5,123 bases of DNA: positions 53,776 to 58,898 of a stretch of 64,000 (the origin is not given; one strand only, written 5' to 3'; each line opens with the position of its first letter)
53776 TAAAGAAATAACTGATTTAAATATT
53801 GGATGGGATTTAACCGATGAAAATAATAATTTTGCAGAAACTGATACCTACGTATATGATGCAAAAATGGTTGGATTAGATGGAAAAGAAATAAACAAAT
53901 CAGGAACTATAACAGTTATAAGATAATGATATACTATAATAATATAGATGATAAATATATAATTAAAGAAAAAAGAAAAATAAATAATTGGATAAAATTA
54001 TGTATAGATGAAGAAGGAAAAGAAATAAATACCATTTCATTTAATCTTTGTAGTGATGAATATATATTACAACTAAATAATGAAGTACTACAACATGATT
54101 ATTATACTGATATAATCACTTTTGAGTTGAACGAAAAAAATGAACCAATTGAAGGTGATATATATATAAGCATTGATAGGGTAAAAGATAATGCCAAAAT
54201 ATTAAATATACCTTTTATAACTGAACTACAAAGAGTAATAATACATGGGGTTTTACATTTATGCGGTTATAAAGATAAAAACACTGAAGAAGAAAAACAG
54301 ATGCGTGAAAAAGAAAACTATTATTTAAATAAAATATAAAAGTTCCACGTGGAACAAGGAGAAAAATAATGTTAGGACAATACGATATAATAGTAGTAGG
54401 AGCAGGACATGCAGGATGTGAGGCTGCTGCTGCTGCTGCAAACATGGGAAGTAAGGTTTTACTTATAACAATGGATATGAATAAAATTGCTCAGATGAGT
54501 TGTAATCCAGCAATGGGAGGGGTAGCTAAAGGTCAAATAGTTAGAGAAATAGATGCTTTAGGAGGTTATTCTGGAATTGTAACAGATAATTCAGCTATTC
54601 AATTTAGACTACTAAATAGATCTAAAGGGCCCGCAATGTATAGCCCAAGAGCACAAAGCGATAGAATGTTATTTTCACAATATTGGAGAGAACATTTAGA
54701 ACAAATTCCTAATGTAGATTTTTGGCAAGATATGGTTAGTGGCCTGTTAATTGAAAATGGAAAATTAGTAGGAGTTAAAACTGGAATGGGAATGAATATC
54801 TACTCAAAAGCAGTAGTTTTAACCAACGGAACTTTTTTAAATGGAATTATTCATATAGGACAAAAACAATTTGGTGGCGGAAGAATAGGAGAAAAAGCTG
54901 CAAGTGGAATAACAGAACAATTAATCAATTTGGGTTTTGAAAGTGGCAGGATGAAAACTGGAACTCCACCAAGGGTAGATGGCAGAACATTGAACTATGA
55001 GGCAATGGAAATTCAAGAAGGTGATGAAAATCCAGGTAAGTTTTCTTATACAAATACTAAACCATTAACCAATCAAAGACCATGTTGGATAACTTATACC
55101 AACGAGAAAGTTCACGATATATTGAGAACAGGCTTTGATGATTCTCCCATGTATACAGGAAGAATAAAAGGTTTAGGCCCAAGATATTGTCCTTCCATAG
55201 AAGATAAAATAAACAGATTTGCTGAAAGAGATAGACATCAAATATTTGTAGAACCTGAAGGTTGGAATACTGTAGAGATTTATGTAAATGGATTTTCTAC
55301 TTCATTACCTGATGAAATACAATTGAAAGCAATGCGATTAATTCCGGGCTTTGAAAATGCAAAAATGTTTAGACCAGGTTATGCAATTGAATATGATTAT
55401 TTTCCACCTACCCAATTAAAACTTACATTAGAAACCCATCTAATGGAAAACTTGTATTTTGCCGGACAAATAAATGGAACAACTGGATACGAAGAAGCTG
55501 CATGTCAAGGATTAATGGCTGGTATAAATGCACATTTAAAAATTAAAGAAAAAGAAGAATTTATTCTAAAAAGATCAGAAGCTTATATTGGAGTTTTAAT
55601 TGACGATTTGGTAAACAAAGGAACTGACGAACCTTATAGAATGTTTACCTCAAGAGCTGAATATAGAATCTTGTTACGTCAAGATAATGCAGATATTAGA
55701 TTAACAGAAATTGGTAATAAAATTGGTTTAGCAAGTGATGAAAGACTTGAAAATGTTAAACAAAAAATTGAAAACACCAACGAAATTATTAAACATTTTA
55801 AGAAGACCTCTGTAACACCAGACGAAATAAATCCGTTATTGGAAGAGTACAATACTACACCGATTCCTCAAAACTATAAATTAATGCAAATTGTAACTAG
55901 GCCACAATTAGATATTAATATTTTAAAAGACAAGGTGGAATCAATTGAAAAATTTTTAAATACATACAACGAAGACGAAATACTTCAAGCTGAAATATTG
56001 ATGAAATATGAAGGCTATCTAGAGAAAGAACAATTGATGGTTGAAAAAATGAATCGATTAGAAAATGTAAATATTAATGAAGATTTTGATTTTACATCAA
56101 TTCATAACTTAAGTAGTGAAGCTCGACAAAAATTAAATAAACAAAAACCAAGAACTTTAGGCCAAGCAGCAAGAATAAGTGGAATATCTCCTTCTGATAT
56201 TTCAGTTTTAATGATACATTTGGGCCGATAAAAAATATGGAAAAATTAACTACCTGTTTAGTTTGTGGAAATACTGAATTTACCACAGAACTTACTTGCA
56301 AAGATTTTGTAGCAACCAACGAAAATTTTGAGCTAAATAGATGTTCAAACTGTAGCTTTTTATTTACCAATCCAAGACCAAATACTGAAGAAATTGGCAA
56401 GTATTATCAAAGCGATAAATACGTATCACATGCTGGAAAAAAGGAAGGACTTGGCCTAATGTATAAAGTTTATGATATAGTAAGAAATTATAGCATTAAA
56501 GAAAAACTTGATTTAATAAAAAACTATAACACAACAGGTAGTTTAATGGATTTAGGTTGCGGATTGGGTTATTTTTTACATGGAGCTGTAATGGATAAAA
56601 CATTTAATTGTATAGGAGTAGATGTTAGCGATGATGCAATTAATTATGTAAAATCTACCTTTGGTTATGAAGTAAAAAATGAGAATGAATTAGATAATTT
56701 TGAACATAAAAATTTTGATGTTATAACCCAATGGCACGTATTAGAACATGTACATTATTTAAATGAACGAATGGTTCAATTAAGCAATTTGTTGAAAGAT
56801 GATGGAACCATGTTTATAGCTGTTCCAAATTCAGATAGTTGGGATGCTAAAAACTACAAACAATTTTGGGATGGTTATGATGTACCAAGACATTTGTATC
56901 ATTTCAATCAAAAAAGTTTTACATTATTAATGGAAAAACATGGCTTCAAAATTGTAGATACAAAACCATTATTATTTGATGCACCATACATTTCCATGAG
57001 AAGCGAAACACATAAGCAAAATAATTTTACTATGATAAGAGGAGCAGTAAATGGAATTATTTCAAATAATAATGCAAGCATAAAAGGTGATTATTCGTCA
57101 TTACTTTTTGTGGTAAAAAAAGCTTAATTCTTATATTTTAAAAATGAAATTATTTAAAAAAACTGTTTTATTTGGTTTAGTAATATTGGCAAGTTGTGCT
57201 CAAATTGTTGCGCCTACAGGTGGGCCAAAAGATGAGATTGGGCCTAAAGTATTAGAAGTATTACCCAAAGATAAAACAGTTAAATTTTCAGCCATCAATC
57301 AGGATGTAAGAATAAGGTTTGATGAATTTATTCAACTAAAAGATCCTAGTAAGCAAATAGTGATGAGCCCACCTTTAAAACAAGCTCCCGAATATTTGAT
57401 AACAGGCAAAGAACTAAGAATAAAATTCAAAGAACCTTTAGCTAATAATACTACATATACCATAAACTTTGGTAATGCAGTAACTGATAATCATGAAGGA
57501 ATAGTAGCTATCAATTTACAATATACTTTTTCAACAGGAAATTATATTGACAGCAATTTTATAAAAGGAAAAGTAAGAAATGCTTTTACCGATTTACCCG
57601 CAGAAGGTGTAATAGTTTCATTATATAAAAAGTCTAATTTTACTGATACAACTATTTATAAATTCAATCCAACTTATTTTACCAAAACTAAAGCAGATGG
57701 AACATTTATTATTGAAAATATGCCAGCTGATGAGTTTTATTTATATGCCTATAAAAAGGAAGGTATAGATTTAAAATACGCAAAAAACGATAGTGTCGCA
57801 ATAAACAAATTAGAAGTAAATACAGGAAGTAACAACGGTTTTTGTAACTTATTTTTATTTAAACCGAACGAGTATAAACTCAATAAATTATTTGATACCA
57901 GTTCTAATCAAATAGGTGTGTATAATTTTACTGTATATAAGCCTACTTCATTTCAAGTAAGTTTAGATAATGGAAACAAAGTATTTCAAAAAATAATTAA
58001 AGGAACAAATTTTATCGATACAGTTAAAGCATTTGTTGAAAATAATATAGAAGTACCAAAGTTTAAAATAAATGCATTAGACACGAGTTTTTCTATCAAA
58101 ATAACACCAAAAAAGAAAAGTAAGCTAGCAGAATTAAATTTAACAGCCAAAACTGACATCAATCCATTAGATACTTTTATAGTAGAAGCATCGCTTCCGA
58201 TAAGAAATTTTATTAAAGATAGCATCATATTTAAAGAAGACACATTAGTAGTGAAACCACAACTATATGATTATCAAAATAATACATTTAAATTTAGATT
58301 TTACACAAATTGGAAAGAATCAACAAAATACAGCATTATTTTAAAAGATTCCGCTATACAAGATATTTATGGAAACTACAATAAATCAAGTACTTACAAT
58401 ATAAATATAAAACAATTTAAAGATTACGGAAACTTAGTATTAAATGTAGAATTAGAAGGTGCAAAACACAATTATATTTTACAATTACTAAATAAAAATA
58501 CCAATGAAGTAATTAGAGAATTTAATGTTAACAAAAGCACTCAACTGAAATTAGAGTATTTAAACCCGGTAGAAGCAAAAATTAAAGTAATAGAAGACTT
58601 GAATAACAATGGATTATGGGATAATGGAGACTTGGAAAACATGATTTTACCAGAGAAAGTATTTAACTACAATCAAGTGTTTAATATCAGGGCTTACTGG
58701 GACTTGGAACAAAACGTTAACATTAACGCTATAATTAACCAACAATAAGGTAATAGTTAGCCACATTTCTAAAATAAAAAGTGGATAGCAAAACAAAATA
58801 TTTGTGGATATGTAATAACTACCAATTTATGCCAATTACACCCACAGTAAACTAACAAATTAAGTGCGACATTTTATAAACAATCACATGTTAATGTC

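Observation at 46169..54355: Locally over-represented palindrome family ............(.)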

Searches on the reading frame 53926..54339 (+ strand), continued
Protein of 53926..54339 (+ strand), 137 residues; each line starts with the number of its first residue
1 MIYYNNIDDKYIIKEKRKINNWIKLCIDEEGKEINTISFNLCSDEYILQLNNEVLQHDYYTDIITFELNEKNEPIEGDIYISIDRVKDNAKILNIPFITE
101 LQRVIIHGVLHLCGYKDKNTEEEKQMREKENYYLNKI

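Call 27: find_encoding_contigs(protein=P0078, flank=10000, max_places=2)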
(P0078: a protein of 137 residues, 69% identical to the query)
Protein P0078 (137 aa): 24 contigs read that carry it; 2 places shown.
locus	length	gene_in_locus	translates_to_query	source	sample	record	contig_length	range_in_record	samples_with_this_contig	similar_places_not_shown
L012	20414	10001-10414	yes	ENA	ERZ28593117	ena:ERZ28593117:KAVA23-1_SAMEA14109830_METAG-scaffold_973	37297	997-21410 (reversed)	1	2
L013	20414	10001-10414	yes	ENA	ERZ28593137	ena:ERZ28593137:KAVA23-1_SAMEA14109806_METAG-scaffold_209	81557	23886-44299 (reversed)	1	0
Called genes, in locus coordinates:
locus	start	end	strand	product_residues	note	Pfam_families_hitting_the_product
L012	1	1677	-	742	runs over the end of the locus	PF07715:Plug, PF00593:TonB_dep_Rec_b-barrel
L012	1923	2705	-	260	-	PF00535:Glycos_transf_2, PF10111:Glyco_tranf_2_2 (weak), PF13641:Glyco_tranf_2_3, PF02709:Glyco_transf_7C (weak)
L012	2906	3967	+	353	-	PF06580:His_kinase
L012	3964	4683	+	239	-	PF00072:Response_reg, PF04397:LytTR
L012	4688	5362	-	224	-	PF00849:PseudoU_synth_2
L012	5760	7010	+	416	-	PF00675:Peptidase_M16, PF05193:Peptidase_M16_C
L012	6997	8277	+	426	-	PF00675:Peptidase_M16, PF05193:Peptidase_M16_C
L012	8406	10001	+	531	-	-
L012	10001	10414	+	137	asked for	PF02130:YbeY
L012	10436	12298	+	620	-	PF01134:GIDA, PF07992:Pyr_redox_2 (faint), PF12831:FAD_oxidored (weak), PF21680:GIDA_C_1st, PF13932:SAM_GIDA_C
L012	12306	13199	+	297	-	PF13489:Methyltransf_23, PF13649:Methyltransf_25, PF13847:Methyltransf_31, PF08241:Methyltransf_11, PF08242:Methyltransf_12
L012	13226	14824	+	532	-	PF13205:Big_5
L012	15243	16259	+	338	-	PF02912:Phe_tRNA-synt_N, PF01409:tRNA-synt_2d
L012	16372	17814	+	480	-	PF00883:Peptidase_M17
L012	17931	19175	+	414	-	-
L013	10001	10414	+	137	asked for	PF02130:YbeY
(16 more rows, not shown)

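Call 28: find_encoding_contigs(protein=P0096, flank=10000, max_places=2)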
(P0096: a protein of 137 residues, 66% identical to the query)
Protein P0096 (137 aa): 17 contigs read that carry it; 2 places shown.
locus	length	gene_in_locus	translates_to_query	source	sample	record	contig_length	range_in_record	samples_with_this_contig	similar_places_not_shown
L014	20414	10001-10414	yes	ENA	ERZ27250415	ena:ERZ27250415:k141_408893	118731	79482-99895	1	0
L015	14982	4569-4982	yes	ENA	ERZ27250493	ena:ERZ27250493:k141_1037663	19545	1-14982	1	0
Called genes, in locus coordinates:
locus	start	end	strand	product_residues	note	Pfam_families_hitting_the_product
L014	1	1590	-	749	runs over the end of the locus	PF07715:Plug, PF00593:TonB_dep_Rec_b-barrel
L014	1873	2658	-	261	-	PF00535:Glycos_transf_2, PF10111:Glyco_tranf_2_2 (weak), PF13641:Glyco_tranf_2_3, PF02709:Glyco_transf_7C (weak)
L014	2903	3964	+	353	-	PF06580:His_kinase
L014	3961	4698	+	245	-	PF00072:Response_reg, PF04397:LytTR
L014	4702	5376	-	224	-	PF00849:PseudoU_synth_2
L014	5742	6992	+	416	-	PF00675:Peptidase_M16, PF05193:Peptidase_M16_C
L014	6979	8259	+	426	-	PF00675:Peptidase_M16, PF05193:Peptidase_M16_C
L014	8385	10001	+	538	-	-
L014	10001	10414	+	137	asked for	PF02130:YbeY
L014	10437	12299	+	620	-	PF01134:GIDA, PF12831:FAD_oxidored, PF21680:GIDA_C_1st, PF13932:SAM_GIDA_C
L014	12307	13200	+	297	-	PF13489:Methyltransf_23, PF07021:MetW (weak), PF13649:Methyltransf_25, PF13847:Methyltransf_31, PF08241:Methyltransf_11, PF08242:Methyltransf_12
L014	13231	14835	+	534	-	PF13205:Big_5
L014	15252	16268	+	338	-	PF02912:Phe_tRNA-synt_N, PF01409:tRNA-synt_2d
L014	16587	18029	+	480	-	PF00883:Peptidase_M17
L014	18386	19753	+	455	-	PF00072:Response_reg, PF00004:AAA (faint), PF00158:Sigma54_activat, PF14532:Sigma54_activ_2, PF07728:AAA_5 (weak), PF25601:AAA_lid_14, PF02954:HTH_8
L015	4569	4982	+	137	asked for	PF02130:YbeY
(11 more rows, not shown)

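Call 29: find_encoding_contigs(protein=P0101, flank=10000, max_places=2)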
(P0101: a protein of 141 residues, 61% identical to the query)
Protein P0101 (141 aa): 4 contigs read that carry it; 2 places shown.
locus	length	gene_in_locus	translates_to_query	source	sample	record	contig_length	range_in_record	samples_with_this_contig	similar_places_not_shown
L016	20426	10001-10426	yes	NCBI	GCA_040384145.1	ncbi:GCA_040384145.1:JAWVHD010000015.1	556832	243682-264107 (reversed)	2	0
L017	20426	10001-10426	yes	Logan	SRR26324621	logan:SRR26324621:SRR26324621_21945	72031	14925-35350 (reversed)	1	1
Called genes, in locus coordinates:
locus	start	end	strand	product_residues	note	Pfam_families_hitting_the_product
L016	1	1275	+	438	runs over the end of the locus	PF00285:Citrate_synt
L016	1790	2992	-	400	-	PF13091:PLDc_2, PF00614:PLDc (faint), PF13091:PLDc_2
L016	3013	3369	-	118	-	PF04237:YjbR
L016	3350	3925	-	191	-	PF13302:Acetyltransf_3, PF13420:Acetyltransf_4, PF00583:Acetyltransf_1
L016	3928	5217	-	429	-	PF01266:DAO (faint), PF03486:HI0933_like (faint), PF07992:Pyr_redox_2, PF13454:NAD_binding_9 (faint), PF13738:Pyr_redox_3 (faint), PF13450:NAD_binding_8 (faint), PF00070:Pyr_redox (weak), PF22366:NDH2_C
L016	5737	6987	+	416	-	PF00675:Peptidase_M16, PF05193:Peptidase_M16_C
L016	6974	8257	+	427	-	PF00675:Peptidase_M16 (weak), PF05193:Peptidase_M16_C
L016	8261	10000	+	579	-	-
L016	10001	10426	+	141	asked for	PF02130:YbeY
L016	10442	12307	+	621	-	PF01134:GIDA, PF07992:Pyr_redox_2 (faint), PF12831:FAD_oxidored (weak), PF21680:GIDA_C_1st, PF13932:SAM_GIDA_C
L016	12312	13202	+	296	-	PF13489:Methyltransf_23, PF07021:MetW (weak), PF13847:Methyltransf_31, PF08241:Methyltransf_11, PF08242:Methyltransf_12, PF13649:Methyltransf_25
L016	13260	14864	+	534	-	PF13205:Big_5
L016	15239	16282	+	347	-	PF02912:Phe_tRNA-synt_N, PF01409:tRNA-synt_2d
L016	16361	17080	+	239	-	PF00970:FAD_binding_6, PF00175:NAD_binding_1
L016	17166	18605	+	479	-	PF00883:Peptidase_M17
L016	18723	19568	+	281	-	PF00456:Transketolase_N, PF13292:DXP_synthase_N, PF00676:E1_dh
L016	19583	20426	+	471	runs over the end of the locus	PF00092:VWA, PF13519:VWA_2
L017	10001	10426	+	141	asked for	PF02130:YbeY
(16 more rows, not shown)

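Call 30: find_encoding_contigs(protein=P0119, flank=10000, max_places=2)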
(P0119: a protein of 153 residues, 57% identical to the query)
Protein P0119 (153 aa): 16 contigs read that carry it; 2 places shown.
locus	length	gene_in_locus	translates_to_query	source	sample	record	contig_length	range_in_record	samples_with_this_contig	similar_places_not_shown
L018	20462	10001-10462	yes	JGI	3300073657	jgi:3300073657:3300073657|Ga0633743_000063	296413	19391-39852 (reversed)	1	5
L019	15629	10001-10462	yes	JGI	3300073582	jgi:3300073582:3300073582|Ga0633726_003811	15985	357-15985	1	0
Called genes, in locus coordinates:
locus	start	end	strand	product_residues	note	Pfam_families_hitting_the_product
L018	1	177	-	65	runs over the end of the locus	PF02416:TatA_B_E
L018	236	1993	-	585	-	PF01479:S4, PF00849:PseudoU_synth_2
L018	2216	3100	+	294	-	PF00561:Abhydrolase_1, PF12146:Hydrolase_4, PF12697:Abhydrolase_6, PF03096:Ndr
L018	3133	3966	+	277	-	PF02405:MlaE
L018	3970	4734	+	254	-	PF00005:ABC_tran, PF13304:AAA_21 (faint)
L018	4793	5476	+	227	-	PF02470:MlaD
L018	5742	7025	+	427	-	PF00675:Peptidase_M16, PF05193:Peptidase_M16_C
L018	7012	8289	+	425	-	PF00675:Peptidase_M16, PF05193:Peptidase_M16_C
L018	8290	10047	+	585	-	PF13585:CHU_C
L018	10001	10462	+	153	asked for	PF02130:YbeY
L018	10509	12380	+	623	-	PF00070:Pyr_redox (faint), PF00890:FAD_binding_2 (faint), PF01134:GIDA, PF07992:Pyr_redox_2 (faint), PF21680:GIDA_C_1st, PF13932:SAM_GIDA_C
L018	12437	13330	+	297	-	PF13489:Methyltransf_23, PF07021:MetW (weak), PF13649:Methyltransf_25, PF13847:Methyltransf_31, PF08241:Methyltransf_11, PF08242:Methyltransf_12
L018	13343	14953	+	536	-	PF13205:Big_5, PF09912:DUF2141 (faint)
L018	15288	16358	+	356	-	PF02912:Phe_tRNA-synt_N, PF01409:tRNA-synt_2d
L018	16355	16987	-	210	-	PF02230:Abhydrolase_2 (weak), PF03959:FSH1 (weak)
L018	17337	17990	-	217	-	PF09365:DUF2461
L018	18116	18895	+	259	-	PF01209:Ubie_methyltran, PF13489:Methyltransf_23, PF13847:Methyltransf_31, PF08241:Methyltransf_11, PF08242:Methyltransf_12, PF13649:Methyltransf_25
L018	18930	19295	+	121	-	PF17263:DUF5329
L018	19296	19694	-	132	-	PF08327:AHSA1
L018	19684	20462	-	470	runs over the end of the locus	PF13231:PMT_2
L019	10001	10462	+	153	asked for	PF02130:YbeY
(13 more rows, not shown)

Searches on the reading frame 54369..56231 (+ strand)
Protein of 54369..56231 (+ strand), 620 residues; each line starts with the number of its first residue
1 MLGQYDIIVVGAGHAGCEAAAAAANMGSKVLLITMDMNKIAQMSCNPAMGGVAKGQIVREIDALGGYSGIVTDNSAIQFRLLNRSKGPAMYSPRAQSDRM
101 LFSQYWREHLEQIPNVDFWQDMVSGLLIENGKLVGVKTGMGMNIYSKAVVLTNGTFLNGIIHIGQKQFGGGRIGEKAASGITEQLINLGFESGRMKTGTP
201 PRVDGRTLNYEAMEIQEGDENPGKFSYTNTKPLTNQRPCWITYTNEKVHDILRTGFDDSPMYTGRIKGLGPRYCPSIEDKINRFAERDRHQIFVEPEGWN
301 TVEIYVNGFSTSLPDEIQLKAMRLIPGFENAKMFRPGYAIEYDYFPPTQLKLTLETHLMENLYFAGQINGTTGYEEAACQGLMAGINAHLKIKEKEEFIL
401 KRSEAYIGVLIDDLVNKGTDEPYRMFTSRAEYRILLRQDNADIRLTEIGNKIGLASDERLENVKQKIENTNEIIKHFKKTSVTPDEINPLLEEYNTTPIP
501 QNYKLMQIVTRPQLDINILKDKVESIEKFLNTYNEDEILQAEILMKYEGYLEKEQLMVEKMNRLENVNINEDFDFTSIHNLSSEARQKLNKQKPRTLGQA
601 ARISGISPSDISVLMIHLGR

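Call 25: search_protein_families(library=pfam, proteins=[window:54369-56231:+], max_evalue=0.00001)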
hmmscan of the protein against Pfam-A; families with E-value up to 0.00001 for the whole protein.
window:54369-56231:+ (620 aa): 4 families
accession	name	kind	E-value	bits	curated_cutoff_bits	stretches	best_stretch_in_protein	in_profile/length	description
PF01134.28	GIDA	-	6.5e-163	542.8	22.1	1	6-396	1-391/391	Glucose inhibited division protein A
PF13932.14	SAM_GIDA_C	-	3e-26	91.5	27.1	1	559-615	1-57/57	tRNA modifying enzyme MnmG/GidA C-terminal helical bundle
PF21680.2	GIDA_C_1st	-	1.3e-16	61.6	24.7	1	457-555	1-96/96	tRNA modifying enzyme MnmG/GidA C-terminal helical domain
PF12831.13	FAD_oxidored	-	2.8e-06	27.3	27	1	6-34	1-29/416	FAD dependent oxidoreductase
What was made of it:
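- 54369..56231 (+): mnmG (gidA), a classic origin-region gene, immediately downstream of the intergenic parS. PF01134 GIDA, E = 6.5e-163 (call 25).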

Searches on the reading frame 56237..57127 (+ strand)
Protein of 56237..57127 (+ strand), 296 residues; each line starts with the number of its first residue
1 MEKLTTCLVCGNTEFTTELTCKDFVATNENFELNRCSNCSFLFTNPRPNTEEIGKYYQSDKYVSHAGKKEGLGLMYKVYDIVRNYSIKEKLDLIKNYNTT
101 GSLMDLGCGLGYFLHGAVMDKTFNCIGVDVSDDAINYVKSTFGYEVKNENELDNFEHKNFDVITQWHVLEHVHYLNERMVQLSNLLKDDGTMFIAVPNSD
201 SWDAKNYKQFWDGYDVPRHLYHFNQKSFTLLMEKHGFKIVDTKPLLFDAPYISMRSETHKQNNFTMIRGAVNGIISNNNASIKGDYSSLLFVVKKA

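Call 25: search_protein_families(library=pfam, proteins=[window:56237-57127:+], max_evalue=0.00001)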
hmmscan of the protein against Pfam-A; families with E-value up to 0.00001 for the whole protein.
window:56237-57127:+ (296 aa): 6 families
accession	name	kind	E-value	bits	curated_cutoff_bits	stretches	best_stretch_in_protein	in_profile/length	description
PF13489.12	Methyltransf_23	-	5.5e-26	91.7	27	1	89-240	11-162/164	Methyltransferase domain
PF08242.18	Methyltransf_12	-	1.9e-09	38.6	30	1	104-191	1-97/98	Methyltransferase domain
PF08241.18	Methyltransf_11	-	2e-09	38.4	21.2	1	105-194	2-95/95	Methyltransferase domain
PF13847.12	Methyltransf_31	-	4.5e-09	36.6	27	1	102-202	6-117/145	Methyltransferase domain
PF13649.12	Methyltransf_25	-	5.5e-07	30.6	27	1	104-190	2-97/97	Methyltransferase domain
PF07021.18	MetW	-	3.4e-06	27.3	21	1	92-205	5-118/193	Methionine biosynthesis protein MetW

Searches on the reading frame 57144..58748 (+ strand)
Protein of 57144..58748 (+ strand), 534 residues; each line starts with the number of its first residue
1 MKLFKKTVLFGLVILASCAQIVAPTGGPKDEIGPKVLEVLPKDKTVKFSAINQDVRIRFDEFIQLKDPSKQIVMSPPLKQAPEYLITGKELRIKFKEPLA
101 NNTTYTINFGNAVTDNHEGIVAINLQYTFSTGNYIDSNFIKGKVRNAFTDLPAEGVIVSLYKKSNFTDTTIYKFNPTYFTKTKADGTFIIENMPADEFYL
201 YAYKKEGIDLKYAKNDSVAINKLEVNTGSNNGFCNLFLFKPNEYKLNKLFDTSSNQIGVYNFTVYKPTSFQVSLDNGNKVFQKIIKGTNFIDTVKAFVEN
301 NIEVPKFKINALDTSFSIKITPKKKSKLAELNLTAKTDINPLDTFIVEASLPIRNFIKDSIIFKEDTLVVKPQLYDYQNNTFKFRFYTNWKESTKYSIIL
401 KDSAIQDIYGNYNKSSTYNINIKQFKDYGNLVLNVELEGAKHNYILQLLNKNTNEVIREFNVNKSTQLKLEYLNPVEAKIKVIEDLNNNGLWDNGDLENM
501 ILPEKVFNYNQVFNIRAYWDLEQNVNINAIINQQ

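Call 25: search_protein_families(library=pfam, proteins=[window:57144-58748:+], max_evalue=0.00001)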
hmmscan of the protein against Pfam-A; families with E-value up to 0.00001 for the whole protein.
window:57144-58748:+ (534 aa): 1 family
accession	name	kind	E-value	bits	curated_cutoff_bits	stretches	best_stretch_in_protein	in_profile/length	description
PF13205.12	Big_5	-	2.6e-25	89.6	23.6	1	30-131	1-105/105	Bacterial Ig-like domain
